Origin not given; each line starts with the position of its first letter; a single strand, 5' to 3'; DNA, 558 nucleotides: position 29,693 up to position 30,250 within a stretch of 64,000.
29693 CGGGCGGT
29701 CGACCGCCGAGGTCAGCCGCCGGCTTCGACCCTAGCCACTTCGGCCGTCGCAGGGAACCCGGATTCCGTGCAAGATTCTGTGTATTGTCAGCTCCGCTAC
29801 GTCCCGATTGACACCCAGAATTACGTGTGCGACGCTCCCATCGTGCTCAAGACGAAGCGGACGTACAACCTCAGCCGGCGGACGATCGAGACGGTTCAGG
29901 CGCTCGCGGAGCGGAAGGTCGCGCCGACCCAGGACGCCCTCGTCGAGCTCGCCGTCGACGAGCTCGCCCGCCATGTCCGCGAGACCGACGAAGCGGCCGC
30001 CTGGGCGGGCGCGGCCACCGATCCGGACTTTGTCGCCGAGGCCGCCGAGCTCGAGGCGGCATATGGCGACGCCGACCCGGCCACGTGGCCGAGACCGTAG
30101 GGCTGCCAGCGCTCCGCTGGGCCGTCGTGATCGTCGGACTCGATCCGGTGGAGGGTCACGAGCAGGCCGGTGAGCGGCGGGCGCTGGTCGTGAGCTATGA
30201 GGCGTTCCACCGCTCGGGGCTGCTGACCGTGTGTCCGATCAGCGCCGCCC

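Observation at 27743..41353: Duplicated replication-relaxation + RHH-MazF module; copy 2 lost its antitoxin by a 136-bp direct-repeat-mediated deletion while keeping an intact toxin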

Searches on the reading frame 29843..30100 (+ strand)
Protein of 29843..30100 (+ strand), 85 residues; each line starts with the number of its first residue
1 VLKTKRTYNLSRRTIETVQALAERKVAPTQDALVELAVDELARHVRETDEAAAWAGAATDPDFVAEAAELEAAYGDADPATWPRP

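Call 7: search_protein_families(library=pfam, max_evalue=0.01, proteins=[window:29843-30097:+])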
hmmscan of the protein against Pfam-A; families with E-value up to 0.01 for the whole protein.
seq(85 aa): 0 families

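Call 31: find_homologous_proteins(query=window:29843-30097:+)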
Query seq(85 aa) (85 aa): 179 proteins with E <= 0.001 among 188 candidates; the best 120 are listed.
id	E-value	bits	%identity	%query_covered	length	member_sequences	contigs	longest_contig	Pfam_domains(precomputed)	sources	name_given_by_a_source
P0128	9.8e-46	171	100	100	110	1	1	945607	-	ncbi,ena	-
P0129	5.2e-40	153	87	100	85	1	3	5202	-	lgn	-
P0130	1.5e-39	151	89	100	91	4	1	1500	-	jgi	jgi:hypothetical protein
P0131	2.7e-39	150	89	100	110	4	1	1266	-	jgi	-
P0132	3.1e-39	150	92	100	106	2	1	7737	-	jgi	jgi:hypothetical protein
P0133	8.4e-39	149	89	100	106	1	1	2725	-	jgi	jgi:hypothetical protein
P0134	3.2e-37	144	88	100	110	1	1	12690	-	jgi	jgi:hypothetical protein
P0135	3.9e-37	144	86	99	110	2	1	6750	-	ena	-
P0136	1.0e-36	142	87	100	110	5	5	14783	-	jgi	jgi:hypothetical protein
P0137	1.2e-36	142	87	100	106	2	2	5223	-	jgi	jgi:hypothetical protein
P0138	2.5e-36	141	87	99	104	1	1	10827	-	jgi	jgi:hypothetical protein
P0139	3.3e-36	141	85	100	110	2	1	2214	-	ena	-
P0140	4.1e-36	140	86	99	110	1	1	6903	-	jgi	jgi:predicted transcriptional regulator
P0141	5.4e-36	140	86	99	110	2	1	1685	-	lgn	-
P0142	6.2e-36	140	82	100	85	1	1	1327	-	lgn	-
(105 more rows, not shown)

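Call 34: search_solved_structures(query=A4, max_evalue=10, show_alignments=2)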
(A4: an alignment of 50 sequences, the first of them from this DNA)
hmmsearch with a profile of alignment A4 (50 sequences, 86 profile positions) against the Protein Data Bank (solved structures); distinct sequences matched with E-value up to 10: 4.
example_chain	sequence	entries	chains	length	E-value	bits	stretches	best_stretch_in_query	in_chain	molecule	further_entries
8vd6_A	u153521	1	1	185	0.041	17.4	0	16-46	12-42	CAP REPEAT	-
4j7o_A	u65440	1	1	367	0.29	14.6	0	49-80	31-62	Putative surface cell antigen sca2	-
5fmn_A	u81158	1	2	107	0.68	13.5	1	14-74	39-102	INRS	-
9g3x_H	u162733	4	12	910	4.5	10.8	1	26-61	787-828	Gamma-tubulin complex component 3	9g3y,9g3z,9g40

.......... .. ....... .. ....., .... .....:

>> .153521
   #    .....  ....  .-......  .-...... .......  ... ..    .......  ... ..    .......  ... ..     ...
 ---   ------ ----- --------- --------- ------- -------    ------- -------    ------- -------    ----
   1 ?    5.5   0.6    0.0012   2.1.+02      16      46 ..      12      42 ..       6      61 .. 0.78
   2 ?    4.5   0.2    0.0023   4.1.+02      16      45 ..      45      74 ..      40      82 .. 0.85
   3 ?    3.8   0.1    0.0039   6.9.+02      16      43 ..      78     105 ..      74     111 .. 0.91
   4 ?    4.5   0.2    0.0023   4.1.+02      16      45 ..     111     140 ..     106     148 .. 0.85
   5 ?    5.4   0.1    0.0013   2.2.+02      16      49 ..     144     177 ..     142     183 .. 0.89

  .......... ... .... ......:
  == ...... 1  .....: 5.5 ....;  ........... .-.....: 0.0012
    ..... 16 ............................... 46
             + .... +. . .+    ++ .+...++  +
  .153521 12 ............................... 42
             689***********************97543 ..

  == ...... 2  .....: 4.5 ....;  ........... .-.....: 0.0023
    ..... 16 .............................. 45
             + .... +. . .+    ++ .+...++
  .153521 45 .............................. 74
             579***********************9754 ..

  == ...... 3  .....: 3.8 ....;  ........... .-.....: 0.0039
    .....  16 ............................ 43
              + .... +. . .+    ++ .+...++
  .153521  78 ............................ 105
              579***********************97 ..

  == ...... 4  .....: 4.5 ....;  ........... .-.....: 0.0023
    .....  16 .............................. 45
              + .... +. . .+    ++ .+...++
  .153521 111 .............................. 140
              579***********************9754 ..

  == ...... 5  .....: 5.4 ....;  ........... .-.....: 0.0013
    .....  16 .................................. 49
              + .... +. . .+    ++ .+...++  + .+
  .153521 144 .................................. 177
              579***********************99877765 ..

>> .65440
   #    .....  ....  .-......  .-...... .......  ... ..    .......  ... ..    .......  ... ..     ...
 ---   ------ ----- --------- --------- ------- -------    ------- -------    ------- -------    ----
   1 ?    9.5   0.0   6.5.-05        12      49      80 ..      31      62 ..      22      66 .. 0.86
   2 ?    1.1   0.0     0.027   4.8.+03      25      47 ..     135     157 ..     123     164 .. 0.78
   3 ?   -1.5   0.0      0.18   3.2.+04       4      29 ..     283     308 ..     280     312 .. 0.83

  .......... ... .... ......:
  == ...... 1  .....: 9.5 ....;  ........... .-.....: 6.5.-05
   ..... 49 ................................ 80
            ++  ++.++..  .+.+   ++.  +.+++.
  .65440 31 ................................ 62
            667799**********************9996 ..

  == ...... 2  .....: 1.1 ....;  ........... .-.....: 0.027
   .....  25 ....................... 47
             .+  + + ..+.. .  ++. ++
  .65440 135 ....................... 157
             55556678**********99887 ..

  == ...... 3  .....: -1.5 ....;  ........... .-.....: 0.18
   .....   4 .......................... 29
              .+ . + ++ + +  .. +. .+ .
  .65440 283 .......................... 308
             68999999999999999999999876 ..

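Call 41: predict_structure(alignment_id=A4)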
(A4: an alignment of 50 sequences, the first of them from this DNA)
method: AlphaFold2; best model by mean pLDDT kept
length: 85 residues; sequences in the alignment: 50
mean_pLDDT: 87.9   pTM: 0.62
mean pLDDT of the five models: 87.9, 87.2, 87.0, 84.6, 84.5
residues with pLDDT >= 90: 57; 70-90: 17; 50-70: 10; < 50: 1
segments of 3 or more residues with pLDDT < 50: none
pLDDT, mean of each block of 10 residues (from residue 1): 67 93 91 94 99 97 95 82 61
secondary structure, 60 per line:
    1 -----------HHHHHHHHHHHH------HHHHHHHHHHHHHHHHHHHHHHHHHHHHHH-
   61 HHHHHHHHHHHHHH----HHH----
elements in order: H12-23 H30-59 H61-74
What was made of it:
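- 29843..30100 (+): Antitoxin A, 85 aa. It has an RHH-type MazE-like N-terminal part and a conserved C-terminal part. AF2 model with pLDDT 88 (call 41).
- On RHH-type MazE antitoxin (MetJ/Arc/CopG fold): The AF2 monomer model (pLDDT 88) has an extended segment at residues 1-11 and helices at 12-23 and 30-59 (call 41).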

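Call 43: fold_search(model_id=the predicted structure, library=pdb)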
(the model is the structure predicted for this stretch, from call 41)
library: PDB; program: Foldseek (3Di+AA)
matches with E <= 10: 19; with E <= 0.001: 0
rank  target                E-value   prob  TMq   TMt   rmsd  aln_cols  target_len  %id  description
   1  5zkt_A                1.6e+00  0.38  0.41  0.59   2.5        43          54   19  Crystal structure of TCP domain of PCF6 in Oryza sativa (released 2019-03-27)
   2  5zkt_B                2.0e+00  0.30  0.40  0.57   2.4        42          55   19  Crystal structure of TCP domain of PCF6 in Oryza sativa (released 2019-03-27)
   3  7vp2_B                2.7e+00  0.23  0.40  0.54   2.7        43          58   14  Structure of a transcription factor and DNA complex (released 2022-10-19)
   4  7vp7_A                3.2e+00  0.20  0.40  0.55   2.6        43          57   14  Structure of a transcription factor and DNA complex (released 2022-10-19)
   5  7vp5_B                3.2e+00  0.20  0.39  0.44   2.6        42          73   14  Structure of a transcription factor and DNA complex (released 2022-10-19)
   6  7vp4_J                4.0e+00  0.16  0.40  0.46   2.7        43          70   14  Structure of a transcription factor and DNA complex (released 2022-10-19)
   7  7vp5_F                4.0e+00  0.16  0.40  0.44   2.8        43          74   14  Structure of a transcription factor and DNA complex (released 2022-10-19)
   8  7vp4_A                4.3e+00  0.15  0.39  0.44   2.8        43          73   14  Structure of a transcription factor and DNA complex (released 2022-10-19)
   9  7b22_A                5.1e+00  0.21  0.46  0.73   2.1        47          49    6  Vibrio cholerae ParD2 Antitoxin (released 2021-10-06)
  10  6gyg_B                6.4e+00  0.15  0.35  0.48   1.8        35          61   23  X-ray structure of the apo form of the establishement gene regulator Reg576 of the G+ plasmid p576 (released 2018-10-17)
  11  7vp5_J                6.4e+00  0.11  0.39  0.54   5.0        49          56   14  Structure of a transcription factor and DNA complex (released 2022-10-19)
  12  7r5a_D                7.0e+00  0.18  0.44  0.71   1.6        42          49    7  Vibrio cholera ParD2:ParE2 antitoxin:toxin complex (released 2022-04-27)
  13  7ycw_A                7.0e+00  0.18  0.41  0.63   1.7        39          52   15  Crystal Form 1 of Truncated Antitoxin ParD (2-54,containg RHH domain) from Pseudoalteromonas rubra (released 2022-09-21)
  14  7vp3_J                7.5e+00  0.11  0.41  0.57   4.8        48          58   12  Structure of a transcription factor and DNA complex (released 2022-10-19)
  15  7vp4_B                7.5e+00  0.11  0.38  0.48   2.5        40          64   15  Structure of a transcription factor and DNA complex (released 2022-10-19)
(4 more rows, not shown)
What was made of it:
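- On RHH-type MazE antitoxin (MetJ/Arc/CopG fold): The Foldseek hits are RHH-type, but with E > 1 (call 43).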

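Call 44: search_protein_families(library=pfam, alignment_id=A4, max_evalue=1)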
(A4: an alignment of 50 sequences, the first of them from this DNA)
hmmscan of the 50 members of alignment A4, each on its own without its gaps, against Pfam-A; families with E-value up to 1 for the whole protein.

A. member 1, seq(85 aa): 1 family
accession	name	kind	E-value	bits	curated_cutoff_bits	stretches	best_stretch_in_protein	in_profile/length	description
PF08287.16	DASH_Spc19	-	0.045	14.1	26.3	1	1-50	35-85/155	Spc19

B. families by the number of members that match (of 50 scanned): 22 families
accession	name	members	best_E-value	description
PF08287.16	DASH_Spc19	9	0.02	Spc19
PF07704.17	PSK_trans_fac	8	0.033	Rv0623-like transcription factor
PF15522.11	Ntox14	4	0.046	Novel toxin 14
PF20218.3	DUF6578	2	0.13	Family of unknown function (DUF6578)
PF23337.1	PTHB1_pf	2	0.14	PTHB1 platform domain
PF08972.17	DUF1902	2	0.17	Domain of unknown function (DUF1902)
PF17940.6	TetR_C_31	1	0.0041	Tetracyclin repressor-like, C-terminal domain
PF14173.11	ComGG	1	0.026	ComG operon protein 7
PF02969.23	TAF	1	0.033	TATA box binding protein associated factor (TAF)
PF11026.13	DUF2721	1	0.038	Protein of unknown function (DUF2721)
PF09242.17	FCSD-flav_bind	1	0.042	Flavocytochrome c sulphide dehydrogenase, flavin-binding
PF09130.16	DUF1932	1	0.048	Domain of unknown function (DUF1932)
PF13551.12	HTH_29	1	0.049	Winged helix-turn helix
PF07219.19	HemY_N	1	0.076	HemY protein N-terminus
PF17288.8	Terminase_3C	1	0.084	Terminase RNAseH like domain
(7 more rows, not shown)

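Call 64: search_protein_families(library=ncbifam, max_evalue=0.01, proteins=[window:29843-30100:+])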
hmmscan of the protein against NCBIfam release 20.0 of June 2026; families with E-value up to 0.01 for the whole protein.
window:29843-30100:+ (85 aa): 0 families
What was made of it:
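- On RHH-type MazE antitoxin (MetJ/Arc/CopG fold): No NCBIfam match (call 64) and no PDB sequence match (call 34).
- Tried and rejected: Sequence-based antitoxin assignment: Pfam, NCBIfam and PDB sequence searches for the antitoxin found nothing significant (calls 7, 34, 44, 64).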
